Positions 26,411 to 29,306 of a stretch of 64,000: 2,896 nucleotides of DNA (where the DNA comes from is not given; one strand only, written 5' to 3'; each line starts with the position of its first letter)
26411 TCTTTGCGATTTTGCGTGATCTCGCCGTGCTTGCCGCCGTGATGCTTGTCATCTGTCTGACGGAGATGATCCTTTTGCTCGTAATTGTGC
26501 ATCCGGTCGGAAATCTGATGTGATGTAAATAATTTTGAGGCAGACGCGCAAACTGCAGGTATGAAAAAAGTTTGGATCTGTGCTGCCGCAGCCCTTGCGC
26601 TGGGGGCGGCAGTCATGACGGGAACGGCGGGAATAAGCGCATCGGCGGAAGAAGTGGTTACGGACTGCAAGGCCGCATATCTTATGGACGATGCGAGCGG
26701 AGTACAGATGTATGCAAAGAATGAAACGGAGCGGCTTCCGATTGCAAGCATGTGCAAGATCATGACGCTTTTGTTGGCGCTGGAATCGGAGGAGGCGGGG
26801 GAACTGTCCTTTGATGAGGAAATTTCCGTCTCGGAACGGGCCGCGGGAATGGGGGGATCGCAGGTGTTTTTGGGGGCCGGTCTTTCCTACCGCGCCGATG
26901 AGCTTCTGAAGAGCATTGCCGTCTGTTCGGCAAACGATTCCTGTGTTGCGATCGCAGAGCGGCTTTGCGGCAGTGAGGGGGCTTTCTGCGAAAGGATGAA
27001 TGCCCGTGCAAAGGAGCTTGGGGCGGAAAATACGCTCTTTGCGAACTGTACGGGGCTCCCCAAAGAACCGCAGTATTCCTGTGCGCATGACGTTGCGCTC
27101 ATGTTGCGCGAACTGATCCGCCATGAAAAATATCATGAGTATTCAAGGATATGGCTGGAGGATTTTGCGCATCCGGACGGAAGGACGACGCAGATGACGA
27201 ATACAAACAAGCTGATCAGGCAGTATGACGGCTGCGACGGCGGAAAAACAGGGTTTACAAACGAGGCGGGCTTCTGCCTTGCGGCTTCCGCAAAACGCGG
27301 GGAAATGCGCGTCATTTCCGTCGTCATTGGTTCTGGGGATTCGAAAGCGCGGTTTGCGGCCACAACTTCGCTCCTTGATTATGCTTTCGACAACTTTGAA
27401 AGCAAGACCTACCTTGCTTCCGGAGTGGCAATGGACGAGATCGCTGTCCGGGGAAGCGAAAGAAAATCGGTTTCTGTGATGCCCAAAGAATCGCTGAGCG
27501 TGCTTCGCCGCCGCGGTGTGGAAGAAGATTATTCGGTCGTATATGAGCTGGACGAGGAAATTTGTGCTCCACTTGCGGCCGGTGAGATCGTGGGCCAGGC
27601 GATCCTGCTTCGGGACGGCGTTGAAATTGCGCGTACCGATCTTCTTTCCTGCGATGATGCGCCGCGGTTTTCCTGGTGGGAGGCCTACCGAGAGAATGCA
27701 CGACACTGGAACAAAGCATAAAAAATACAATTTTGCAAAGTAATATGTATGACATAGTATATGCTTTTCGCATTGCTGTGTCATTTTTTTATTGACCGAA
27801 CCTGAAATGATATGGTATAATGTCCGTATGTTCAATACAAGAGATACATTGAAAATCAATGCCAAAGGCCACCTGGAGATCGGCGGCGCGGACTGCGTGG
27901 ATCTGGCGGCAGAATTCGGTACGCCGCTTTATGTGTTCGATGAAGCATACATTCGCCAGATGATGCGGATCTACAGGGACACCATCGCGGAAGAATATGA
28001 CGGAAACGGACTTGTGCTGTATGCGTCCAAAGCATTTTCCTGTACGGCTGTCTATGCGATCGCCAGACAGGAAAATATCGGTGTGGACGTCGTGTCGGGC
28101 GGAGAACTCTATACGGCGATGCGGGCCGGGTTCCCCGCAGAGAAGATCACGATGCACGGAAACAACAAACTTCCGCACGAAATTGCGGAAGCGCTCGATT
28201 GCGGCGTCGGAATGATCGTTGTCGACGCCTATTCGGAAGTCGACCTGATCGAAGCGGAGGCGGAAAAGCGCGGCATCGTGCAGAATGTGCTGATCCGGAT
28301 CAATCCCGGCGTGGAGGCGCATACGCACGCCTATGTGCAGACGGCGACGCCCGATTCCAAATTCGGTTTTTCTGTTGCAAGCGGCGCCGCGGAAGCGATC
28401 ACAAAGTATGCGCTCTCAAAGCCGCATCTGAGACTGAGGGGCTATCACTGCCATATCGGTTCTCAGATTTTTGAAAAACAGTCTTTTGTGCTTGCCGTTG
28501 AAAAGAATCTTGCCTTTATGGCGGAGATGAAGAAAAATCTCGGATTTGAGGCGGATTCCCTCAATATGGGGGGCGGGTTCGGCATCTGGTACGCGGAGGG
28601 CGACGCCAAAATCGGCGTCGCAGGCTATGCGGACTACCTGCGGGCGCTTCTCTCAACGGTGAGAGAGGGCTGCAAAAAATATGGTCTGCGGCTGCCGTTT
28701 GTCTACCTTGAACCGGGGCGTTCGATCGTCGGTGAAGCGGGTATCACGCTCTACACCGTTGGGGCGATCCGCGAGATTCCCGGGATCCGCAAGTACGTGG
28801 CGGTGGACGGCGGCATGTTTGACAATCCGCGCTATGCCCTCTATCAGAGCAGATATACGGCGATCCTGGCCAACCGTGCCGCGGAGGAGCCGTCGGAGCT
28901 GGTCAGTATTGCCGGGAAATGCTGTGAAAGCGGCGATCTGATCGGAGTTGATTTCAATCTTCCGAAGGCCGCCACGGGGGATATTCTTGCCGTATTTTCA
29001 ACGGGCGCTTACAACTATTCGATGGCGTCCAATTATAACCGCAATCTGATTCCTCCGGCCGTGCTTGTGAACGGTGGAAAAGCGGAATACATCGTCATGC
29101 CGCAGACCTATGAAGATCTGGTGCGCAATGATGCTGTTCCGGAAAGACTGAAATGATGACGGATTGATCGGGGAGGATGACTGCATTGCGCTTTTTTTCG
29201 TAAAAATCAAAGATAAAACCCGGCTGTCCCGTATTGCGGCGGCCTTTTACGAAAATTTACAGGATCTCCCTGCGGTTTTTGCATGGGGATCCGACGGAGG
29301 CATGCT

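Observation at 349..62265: Six dispersed copies of an AT-rich ~29-40 bp imperfect palindrome (core TATGTC-W-GACATA)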

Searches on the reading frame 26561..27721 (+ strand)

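Call 7: search_protein_families(library=pfam, proteins=[window:26561-27721:+])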
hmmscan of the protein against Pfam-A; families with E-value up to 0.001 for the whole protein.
window:26561-27721:+ (386 aa): 3 families
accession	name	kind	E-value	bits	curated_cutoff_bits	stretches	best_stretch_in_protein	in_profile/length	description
PF00768.25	Peptidase_S11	-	8.1e-62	209.2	27.6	1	33-258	9-237/239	D-alanyl-D-alanine carboxypeptidase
PF13354.11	Beta-lactamase2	-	7.7e-13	48.7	22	1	42-190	5-151/214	Beta-lactamase enzyme family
PF07943.18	PBP5_C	-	4.7e-11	43.1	21.2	1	279-365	1-87/91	Penicillin-binding protein 5, C-terminal domain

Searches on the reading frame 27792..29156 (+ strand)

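Call 7: search_protein_families(library=pfam, proteins=[window:27792-29156:+])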
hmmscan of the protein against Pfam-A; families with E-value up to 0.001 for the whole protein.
window:27792-29156:+ (454 aa): 2 families
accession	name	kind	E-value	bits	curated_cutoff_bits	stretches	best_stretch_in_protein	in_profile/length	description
PF02784.22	Orn_Arg_deC_N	-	5.1e-54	183.7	23.4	1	67-313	13-246/247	Pyridoxal-dependent decarboxylase, pyridoxal binding domain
PF00278.28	Orn_DAP_Arg_deC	-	6.8e-16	58.8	23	1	108-405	5-95/95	Pyridoxal-dependent decarboxylase, C-terminal sheet domain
